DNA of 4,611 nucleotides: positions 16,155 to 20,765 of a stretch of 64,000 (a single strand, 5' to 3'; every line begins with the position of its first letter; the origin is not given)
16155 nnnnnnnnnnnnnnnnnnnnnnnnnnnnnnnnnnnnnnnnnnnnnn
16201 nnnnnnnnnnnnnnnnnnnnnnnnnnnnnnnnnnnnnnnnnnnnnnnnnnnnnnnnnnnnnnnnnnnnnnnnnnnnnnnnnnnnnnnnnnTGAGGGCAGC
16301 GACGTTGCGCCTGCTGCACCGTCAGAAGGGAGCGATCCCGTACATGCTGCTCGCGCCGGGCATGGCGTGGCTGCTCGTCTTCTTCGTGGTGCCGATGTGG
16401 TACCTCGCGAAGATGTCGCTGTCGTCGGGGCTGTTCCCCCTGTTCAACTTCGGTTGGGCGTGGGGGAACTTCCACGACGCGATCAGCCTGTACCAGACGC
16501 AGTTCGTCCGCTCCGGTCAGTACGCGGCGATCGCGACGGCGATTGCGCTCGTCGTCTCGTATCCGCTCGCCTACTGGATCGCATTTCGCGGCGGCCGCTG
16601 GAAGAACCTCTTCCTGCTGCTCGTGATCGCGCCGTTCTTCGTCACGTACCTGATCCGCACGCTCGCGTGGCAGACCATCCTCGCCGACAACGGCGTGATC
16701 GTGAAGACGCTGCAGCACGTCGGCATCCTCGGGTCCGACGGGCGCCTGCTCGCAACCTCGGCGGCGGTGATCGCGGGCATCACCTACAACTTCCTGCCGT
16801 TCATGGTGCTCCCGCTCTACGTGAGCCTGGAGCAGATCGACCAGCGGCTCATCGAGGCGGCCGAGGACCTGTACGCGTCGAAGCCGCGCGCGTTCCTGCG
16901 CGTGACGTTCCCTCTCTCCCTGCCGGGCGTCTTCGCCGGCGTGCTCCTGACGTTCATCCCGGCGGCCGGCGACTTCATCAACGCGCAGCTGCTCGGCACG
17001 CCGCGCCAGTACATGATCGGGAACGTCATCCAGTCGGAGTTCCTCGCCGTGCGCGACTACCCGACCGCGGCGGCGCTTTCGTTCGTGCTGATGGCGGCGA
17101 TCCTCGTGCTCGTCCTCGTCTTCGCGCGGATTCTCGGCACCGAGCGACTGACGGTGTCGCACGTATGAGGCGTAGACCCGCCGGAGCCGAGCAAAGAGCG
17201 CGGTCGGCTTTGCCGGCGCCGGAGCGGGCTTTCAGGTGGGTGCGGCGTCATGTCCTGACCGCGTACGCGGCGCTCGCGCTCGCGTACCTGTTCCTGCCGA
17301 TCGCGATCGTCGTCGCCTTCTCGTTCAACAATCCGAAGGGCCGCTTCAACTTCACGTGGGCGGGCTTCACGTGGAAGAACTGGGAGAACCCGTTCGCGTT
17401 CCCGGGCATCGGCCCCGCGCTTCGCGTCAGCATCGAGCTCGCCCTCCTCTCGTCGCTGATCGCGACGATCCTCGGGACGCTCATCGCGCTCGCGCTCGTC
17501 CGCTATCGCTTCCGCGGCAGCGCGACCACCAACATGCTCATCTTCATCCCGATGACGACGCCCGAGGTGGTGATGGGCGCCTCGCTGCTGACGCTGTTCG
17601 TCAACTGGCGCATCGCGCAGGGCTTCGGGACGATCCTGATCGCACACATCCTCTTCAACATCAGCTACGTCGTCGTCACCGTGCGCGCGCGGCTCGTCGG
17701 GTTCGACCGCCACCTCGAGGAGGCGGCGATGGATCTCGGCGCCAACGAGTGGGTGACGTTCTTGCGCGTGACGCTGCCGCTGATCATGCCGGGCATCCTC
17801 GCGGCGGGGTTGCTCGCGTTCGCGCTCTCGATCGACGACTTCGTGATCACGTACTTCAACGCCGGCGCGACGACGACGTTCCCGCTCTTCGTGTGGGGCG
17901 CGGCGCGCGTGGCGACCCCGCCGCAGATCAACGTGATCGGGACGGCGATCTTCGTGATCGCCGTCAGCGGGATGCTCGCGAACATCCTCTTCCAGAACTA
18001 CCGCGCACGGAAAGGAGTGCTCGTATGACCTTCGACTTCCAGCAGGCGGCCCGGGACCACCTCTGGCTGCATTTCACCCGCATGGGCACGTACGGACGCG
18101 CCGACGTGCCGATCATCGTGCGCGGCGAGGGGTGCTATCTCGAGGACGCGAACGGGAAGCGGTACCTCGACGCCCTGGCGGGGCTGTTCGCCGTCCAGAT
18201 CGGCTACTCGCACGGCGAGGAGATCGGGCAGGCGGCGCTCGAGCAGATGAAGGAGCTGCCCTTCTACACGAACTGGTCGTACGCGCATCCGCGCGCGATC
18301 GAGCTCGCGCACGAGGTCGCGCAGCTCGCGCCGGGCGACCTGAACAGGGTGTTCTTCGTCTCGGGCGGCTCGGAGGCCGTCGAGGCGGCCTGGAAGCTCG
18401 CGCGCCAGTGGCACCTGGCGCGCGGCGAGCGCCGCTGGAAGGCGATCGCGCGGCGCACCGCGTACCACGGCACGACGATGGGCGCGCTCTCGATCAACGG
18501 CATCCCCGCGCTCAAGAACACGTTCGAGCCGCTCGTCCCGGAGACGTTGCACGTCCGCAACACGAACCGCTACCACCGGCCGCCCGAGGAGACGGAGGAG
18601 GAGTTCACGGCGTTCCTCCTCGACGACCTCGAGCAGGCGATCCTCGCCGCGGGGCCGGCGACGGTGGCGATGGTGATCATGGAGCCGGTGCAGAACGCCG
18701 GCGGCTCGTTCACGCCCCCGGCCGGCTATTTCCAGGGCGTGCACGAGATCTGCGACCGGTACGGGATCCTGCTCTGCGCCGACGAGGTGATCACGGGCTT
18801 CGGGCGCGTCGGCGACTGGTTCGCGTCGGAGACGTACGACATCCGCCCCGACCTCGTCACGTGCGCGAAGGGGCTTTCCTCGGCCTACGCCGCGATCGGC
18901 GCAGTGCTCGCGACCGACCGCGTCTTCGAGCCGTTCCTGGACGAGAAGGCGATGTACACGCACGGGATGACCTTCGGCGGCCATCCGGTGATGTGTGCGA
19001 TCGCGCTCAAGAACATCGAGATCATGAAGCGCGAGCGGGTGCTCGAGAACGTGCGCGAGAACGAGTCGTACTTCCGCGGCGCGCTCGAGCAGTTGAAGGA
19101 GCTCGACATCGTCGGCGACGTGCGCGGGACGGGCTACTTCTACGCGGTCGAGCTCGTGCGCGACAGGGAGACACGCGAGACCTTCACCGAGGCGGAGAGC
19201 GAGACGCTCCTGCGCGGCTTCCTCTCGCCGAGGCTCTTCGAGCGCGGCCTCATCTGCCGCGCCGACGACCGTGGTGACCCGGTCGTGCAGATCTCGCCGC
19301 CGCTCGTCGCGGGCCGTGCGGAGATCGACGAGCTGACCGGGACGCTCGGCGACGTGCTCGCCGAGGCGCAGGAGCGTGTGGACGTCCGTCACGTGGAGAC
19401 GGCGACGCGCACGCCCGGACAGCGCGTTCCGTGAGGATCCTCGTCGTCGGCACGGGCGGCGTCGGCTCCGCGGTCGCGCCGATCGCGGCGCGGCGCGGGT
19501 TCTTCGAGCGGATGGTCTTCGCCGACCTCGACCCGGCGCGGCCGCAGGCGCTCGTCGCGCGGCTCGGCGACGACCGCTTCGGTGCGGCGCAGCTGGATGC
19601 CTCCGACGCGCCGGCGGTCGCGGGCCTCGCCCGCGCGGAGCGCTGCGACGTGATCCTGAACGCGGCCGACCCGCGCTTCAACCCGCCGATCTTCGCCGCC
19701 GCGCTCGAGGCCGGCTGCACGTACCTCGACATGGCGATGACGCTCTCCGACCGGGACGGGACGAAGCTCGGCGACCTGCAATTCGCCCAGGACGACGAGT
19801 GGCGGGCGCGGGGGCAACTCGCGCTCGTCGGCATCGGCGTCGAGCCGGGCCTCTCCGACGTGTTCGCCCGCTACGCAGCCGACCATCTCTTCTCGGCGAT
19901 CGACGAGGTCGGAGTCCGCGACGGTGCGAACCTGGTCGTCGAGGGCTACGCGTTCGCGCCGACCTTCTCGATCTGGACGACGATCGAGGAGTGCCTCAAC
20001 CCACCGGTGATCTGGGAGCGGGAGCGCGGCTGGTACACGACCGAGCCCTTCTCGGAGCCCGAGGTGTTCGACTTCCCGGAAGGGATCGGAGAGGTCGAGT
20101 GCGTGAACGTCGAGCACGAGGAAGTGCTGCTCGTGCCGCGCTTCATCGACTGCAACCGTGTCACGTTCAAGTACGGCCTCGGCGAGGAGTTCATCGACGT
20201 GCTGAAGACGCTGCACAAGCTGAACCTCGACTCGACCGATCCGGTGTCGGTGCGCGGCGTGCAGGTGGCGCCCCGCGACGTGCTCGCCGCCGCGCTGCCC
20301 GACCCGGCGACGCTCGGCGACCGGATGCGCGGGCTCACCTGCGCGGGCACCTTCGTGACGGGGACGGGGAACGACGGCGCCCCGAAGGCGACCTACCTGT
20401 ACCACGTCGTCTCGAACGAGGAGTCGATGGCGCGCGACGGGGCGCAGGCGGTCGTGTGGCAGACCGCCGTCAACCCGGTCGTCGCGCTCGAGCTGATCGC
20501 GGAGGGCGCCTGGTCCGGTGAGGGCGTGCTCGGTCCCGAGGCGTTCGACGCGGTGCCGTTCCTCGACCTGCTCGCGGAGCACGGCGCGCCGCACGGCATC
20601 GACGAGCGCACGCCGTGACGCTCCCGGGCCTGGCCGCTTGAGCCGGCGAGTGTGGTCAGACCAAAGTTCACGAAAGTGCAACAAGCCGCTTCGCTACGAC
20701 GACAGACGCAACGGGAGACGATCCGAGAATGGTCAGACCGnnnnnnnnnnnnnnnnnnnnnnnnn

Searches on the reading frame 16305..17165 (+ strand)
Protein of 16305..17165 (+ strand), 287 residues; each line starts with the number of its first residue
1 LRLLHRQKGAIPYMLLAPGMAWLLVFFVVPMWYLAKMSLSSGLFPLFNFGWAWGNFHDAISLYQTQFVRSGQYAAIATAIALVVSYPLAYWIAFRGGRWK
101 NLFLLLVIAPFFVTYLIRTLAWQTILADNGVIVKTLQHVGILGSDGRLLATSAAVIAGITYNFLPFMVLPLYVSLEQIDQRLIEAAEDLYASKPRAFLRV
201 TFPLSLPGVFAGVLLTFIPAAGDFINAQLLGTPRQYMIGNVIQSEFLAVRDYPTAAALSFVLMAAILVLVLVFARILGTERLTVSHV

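Call 36: search_protein_families(library=pfam, proteins=[window:16305-17165:+], max_evalue=0.00001)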
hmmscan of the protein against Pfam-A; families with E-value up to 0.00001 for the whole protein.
window:16305-17165:+ (287 aa): 1 family
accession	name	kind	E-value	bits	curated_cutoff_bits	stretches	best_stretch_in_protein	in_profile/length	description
PF00528.27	BPD_transp_1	-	1.9e-12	47.7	26.4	1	86-272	2-170/184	Binding-protein-dependent transport system inner membrane component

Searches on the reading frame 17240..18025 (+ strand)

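Call 36: search_protein_families(library=pfam, proteins=[window:17240-18025:+], max_evalue=0.00001)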
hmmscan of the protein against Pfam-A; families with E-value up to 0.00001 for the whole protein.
window:17240-18025:+ (262 aa): 1 family
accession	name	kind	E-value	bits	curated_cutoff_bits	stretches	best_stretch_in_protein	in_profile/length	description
PF00528.27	BPD_transp_1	-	3.3e-12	46.9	26.4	1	76-250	2-174/184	Binding-protein-dependent transport system inner membrane component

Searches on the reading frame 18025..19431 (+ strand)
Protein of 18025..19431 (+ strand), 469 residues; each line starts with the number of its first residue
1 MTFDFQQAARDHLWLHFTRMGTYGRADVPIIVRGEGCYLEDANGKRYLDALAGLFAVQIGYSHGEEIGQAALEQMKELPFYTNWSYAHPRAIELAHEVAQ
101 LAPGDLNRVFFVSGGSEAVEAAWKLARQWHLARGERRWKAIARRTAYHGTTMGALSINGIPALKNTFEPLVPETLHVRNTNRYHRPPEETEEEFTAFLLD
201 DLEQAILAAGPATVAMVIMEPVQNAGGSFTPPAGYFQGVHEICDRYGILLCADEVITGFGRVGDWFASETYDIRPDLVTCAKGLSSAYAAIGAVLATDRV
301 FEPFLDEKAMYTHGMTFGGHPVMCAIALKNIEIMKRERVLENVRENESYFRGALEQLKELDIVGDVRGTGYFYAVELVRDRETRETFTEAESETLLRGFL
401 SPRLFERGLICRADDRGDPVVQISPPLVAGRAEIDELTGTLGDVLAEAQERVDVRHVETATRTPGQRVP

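Call 36: search_protein_families(library=pfam, proteins=[window:18025-19431:+], max_evalue=0.00001)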
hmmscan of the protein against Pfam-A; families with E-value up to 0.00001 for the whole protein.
window:18025-19431:+ (469 aa): 1 family
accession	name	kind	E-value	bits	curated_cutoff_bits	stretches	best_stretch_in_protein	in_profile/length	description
PF00202.27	Aminotran_3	-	4.1e-90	302.8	30.5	1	30-444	12-402/403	Aminotransferase class-III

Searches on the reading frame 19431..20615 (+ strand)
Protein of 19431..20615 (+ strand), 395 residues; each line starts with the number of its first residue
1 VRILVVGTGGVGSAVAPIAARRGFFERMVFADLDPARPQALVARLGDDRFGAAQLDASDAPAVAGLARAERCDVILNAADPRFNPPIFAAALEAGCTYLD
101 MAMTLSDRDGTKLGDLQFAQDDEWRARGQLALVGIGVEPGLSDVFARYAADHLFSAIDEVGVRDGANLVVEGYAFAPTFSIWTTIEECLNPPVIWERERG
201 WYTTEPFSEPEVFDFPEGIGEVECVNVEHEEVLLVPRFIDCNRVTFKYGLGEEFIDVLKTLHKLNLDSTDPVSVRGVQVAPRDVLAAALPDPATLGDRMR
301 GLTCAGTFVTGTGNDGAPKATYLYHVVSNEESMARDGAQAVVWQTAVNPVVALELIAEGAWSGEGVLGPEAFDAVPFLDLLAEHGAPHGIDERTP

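Call 36: search_protein_families(library=pfam, proteins=[window:19431-20615:+], max_evalue=0.00001)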
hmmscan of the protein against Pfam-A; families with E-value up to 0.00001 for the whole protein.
window:19431-20615:+ (395 aa): 2 families
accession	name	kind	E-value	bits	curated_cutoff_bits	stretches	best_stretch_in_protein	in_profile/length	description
PF16653.10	Sacchrp_dh_C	-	1.2e-25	91.5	31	1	136-385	1-264/265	Saccharopine dehydrogenase C-terminal domain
PF03435.24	Sacchrp_dh_NADP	-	1.8e-19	70.7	25.1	1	3-131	1-128/129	Saccharopine dehydrogenase NADP binding domain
